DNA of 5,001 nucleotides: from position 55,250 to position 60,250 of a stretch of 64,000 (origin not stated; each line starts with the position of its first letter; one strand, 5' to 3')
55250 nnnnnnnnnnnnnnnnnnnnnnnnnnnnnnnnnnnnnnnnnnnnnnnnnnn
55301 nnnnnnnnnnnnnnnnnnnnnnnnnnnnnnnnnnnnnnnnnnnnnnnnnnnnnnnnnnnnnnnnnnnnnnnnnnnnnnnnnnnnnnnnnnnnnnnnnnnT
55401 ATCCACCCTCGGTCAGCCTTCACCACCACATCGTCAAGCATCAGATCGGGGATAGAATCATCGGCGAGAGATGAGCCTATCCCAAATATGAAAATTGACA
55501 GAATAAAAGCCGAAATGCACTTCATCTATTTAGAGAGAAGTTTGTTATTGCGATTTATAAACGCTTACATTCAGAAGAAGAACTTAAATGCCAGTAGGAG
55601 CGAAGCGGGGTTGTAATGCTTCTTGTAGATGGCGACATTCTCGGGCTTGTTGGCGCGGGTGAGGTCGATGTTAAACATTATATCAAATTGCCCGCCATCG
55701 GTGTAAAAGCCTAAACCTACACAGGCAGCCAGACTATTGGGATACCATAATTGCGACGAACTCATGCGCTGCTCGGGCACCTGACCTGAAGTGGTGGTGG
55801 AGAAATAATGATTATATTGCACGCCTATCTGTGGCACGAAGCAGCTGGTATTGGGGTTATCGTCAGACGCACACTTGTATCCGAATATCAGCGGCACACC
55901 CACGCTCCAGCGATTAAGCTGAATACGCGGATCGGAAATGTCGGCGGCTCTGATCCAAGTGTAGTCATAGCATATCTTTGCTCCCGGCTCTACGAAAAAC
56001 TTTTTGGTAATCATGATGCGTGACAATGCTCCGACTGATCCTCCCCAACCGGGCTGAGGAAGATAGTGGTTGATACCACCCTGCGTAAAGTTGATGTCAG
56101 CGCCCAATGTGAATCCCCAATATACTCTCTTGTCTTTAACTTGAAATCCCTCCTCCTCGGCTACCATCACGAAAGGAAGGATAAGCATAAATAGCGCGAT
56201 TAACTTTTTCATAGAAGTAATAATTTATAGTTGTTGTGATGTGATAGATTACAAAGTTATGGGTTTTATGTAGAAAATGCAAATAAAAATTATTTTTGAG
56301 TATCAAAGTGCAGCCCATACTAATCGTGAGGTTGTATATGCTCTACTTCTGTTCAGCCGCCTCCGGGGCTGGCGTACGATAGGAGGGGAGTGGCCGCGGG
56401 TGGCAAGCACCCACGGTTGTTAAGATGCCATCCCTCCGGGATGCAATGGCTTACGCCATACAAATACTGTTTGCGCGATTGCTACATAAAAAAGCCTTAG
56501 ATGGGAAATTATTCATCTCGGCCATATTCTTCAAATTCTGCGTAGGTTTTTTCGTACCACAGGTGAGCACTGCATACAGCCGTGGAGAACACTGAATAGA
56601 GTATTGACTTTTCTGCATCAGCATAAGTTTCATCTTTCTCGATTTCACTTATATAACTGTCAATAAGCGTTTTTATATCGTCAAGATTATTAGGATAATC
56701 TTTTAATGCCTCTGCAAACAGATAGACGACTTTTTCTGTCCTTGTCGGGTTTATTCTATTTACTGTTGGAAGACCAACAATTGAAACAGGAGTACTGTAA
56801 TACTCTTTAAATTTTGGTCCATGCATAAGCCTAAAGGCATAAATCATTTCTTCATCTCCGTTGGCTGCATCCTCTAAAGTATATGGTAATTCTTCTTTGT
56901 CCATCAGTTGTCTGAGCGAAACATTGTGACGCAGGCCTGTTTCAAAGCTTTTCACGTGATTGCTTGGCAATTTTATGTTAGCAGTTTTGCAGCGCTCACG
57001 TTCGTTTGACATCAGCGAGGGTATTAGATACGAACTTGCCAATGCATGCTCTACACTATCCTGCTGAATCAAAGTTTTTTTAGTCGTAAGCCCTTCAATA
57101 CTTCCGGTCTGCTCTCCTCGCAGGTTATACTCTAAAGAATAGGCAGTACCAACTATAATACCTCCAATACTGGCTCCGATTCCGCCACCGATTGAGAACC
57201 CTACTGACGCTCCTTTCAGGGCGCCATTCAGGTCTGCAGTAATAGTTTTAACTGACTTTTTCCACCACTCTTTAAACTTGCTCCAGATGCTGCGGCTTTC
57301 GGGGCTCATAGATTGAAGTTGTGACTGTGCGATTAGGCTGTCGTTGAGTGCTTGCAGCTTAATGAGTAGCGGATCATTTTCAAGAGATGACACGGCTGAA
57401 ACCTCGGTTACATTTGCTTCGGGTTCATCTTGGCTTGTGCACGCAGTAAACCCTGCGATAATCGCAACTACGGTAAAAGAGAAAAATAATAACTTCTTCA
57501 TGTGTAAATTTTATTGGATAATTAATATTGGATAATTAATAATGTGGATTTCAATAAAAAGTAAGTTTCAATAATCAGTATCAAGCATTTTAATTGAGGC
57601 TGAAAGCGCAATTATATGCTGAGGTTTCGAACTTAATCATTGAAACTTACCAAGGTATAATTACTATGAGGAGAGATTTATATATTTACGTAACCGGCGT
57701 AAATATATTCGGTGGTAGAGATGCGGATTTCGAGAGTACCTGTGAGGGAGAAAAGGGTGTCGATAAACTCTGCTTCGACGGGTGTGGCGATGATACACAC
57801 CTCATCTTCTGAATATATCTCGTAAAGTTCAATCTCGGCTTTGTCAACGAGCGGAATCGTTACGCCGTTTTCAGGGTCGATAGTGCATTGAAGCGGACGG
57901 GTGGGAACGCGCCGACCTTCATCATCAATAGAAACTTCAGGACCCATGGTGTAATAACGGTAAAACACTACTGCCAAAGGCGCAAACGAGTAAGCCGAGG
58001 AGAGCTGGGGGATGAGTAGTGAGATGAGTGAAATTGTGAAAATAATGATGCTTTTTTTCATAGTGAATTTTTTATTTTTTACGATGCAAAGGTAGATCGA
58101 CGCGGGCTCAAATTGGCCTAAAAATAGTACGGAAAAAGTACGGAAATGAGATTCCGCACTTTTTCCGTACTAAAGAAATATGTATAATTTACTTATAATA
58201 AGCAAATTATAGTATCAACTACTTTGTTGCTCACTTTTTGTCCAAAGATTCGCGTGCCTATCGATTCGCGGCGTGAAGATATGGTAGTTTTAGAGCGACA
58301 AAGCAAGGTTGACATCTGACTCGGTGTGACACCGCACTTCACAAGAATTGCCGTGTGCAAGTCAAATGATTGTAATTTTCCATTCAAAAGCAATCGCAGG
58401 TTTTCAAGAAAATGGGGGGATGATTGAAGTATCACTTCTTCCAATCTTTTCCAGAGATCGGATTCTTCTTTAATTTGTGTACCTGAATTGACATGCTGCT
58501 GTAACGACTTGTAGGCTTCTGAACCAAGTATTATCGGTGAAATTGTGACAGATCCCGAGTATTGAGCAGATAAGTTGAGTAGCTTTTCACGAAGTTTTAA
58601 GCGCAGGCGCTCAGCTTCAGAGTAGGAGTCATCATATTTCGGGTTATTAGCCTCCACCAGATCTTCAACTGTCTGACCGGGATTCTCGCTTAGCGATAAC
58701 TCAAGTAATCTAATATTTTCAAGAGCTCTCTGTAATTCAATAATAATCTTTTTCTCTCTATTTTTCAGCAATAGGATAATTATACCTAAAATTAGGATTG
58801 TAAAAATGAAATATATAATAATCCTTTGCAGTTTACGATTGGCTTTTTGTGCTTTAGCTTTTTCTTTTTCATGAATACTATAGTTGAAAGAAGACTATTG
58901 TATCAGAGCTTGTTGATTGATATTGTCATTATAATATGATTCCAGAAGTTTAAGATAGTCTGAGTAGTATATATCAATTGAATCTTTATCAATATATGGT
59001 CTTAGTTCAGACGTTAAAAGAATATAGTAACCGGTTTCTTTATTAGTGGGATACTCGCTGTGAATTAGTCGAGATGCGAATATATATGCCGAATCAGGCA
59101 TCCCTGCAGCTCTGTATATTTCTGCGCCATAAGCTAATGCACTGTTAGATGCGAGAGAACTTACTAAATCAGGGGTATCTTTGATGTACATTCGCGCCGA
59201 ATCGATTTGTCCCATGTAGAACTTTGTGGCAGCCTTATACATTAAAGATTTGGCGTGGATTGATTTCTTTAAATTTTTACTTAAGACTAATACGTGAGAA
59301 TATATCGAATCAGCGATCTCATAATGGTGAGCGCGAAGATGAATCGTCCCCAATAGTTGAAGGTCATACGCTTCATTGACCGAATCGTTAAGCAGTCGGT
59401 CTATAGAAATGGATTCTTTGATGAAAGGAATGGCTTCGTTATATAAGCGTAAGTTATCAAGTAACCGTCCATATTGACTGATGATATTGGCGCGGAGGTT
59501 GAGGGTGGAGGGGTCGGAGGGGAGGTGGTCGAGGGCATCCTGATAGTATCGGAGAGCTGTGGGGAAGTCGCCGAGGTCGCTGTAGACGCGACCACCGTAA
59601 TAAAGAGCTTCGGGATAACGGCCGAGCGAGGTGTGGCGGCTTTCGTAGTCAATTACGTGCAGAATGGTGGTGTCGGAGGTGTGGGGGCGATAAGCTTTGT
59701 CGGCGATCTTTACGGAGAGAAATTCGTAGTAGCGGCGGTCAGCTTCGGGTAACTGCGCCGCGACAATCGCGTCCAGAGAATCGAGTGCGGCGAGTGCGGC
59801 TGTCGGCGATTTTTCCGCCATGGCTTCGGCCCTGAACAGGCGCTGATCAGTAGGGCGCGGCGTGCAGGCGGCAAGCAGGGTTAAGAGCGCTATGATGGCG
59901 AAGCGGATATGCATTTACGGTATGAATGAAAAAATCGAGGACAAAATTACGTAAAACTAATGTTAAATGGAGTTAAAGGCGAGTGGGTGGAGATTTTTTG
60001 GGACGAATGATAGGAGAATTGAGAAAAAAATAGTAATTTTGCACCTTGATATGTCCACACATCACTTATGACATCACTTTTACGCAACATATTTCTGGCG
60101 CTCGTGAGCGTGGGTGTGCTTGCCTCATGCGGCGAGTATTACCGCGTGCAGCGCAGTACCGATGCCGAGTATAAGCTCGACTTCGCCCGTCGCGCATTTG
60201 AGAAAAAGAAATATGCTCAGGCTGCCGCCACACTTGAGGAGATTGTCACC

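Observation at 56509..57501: Surface lipoprotein resembling a protease-activated membrane-active toxin precursor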

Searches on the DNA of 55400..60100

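Call 92: search_rna_families(source=window, start=55400, end=60100, threshold=evalue, max_evalue=1)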
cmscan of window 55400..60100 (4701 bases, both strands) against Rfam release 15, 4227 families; matches with E-value up to 1: 4.
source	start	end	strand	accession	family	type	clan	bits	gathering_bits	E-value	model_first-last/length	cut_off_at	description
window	58125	58172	-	RF04255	MIR8001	Gene; miRNA;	-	28.7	90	0.018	9-57/67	no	MIR8001 microRNA precursor family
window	58118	58177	+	RF04255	MIR8001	Gene; miRNA;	-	28.4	90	0.021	1-67/67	no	MIR8001 microRNA precursor family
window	58123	58174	-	RF00984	mir-576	Gene; miRNA;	-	21.9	99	0.36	1-90/90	no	mir-576 microRNA precursor family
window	58616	58667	-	RF01734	Fluoride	Cis-reg; riboswitch;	-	15.8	34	0.79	1-64/64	no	Fluoride riboswitch aptamer (crcB RNA motif)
